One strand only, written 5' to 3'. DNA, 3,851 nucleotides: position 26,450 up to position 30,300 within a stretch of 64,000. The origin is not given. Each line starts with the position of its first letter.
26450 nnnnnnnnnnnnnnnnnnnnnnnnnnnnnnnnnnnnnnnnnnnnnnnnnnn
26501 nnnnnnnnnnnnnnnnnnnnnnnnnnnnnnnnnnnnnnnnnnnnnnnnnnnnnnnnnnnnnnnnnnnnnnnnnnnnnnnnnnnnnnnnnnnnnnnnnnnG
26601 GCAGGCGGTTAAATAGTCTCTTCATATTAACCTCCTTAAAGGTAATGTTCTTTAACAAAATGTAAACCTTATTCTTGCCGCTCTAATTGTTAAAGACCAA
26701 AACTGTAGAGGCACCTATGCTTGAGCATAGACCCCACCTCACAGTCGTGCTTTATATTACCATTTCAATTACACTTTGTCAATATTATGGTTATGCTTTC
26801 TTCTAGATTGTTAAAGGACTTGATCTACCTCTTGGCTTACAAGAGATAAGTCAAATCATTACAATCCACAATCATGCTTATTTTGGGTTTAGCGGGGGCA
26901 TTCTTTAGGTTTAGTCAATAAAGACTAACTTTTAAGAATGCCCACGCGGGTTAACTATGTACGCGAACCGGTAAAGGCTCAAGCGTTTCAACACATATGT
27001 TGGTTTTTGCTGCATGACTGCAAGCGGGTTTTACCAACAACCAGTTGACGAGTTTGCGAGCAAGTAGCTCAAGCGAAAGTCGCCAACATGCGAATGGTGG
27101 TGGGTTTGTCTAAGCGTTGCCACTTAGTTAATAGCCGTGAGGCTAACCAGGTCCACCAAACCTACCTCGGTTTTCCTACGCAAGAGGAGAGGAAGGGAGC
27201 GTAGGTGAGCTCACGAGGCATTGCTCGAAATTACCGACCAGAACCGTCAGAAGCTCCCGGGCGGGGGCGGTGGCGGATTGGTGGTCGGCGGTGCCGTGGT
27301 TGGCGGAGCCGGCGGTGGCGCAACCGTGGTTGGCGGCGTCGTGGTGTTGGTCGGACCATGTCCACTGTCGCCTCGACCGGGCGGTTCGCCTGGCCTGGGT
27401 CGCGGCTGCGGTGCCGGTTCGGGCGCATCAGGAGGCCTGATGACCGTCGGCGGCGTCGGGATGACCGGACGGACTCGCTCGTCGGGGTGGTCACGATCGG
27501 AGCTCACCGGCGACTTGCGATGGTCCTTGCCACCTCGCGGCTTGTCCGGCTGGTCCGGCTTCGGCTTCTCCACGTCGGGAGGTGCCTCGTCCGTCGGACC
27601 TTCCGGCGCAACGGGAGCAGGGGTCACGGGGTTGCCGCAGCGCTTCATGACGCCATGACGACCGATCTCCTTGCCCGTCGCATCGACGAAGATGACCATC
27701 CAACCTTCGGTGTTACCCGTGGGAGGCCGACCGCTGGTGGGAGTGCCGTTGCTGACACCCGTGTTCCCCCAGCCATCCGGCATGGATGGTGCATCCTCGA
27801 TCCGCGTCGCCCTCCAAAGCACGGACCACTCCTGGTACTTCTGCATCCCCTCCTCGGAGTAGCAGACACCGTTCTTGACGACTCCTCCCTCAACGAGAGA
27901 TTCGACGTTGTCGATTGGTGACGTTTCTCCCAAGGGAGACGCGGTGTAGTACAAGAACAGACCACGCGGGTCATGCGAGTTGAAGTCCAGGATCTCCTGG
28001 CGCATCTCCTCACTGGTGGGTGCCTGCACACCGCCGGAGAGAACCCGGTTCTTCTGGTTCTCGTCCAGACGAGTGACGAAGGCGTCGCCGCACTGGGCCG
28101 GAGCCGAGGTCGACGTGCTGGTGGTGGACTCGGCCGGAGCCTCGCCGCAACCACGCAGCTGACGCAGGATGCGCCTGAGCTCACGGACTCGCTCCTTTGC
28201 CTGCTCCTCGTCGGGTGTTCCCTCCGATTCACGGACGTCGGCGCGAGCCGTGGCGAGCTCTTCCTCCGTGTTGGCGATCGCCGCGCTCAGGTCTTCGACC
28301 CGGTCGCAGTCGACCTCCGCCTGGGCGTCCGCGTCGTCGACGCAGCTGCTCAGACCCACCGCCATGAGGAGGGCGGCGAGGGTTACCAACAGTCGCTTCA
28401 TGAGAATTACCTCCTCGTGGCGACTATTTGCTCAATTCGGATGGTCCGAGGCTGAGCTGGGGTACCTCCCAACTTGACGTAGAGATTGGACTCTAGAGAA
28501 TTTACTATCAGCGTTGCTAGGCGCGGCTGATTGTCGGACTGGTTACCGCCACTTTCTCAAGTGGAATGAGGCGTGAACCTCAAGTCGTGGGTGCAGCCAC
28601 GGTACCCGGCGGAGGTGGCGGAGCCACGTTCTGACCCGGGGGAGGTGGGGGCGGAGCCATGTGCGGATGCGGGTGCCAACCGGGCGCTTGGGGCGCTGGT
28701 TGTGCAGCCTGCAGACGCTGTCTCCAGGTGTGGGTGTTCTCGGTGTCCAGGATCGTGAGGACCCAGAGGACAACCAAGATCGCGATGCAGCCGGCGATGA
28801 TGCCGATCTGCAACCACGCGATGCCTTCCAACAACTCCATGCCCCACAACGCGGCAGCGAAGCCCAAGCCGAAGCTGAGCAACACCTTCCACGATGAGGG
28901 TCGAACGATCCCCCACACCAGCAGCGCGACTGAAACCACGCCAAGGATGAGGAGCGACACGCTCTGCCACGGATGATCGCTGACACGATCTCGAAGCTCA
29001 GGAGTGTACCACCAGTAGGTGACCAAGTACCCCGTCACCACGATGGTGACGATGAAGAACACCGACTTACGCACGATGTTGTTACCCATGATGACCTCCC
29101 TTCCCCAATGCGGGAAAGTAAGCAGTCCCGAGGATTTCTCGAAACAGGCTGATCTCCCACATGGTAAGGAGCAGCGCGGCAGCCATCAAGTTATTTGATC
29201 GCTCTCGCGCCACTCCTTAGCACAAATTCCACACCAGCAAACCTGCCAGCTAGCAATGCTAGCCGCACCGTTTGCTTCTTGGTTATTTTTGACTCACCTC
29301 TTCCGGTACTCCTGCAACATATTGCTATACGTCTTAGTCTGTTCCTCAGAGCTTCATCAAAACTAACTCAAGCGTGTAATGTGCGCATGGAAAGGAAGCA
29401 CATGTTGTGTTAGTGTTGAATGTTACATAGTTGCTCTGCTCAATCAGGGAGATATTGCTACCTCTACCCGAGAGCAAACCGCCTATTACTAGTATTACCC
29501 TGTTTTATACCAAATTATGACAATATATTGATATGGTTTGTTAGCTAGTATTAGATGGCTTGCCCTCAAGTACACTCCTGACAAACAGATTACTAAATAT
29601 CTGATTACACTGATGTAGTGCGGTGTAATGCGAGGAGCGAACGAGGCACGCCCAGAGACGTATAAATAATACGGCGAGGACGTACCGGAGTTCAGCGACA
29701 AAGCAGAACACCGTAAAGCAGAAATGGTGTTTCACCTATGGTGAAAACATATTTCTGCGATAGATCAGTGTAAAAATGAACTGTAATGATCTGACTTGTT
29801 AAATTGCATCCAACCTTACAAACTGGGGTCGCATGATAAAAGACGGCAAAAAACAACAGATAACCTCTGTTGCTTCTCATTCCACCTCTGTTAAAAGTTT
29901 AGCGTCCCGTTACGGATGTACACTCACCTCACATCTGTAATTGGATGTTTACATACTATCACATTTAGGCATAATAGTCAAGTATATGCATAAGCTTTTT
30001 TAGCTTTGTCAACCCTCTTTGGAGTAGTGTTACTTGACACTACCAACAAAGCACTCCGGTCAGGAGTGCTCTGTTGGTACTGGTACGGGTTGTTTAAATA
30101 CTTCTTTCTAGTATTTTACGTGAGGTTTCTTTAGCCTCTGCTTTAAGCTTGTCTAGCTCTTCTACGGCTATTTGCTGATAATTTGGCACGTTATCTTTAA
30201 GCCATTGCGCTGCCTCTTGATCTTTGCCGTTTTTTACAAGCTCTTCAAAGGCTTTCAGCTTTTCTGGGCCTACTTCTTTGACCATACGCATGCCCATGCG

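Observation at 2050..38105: Shared architecture of the GC-rich cassettes (native-type promoter/RBS -> foreign-composition CDS -> hairpin)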

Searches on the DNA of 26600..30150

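Call 86: search_rna_families(source=window, start=26600, end=30150, threshold=evalue, max_evalue=1)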
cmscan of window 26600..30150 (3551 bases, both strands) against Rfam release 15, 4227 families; matches with E-value up to 1: 1.
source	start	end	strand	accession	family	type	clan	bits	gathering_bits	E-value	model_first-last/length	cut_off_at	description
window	29084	29154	+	RF01310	sR7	Gene; snRNA; snoRNA; CD-box;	-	17.3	37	0.98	1-57/57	no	Small nucleolar RNA sR7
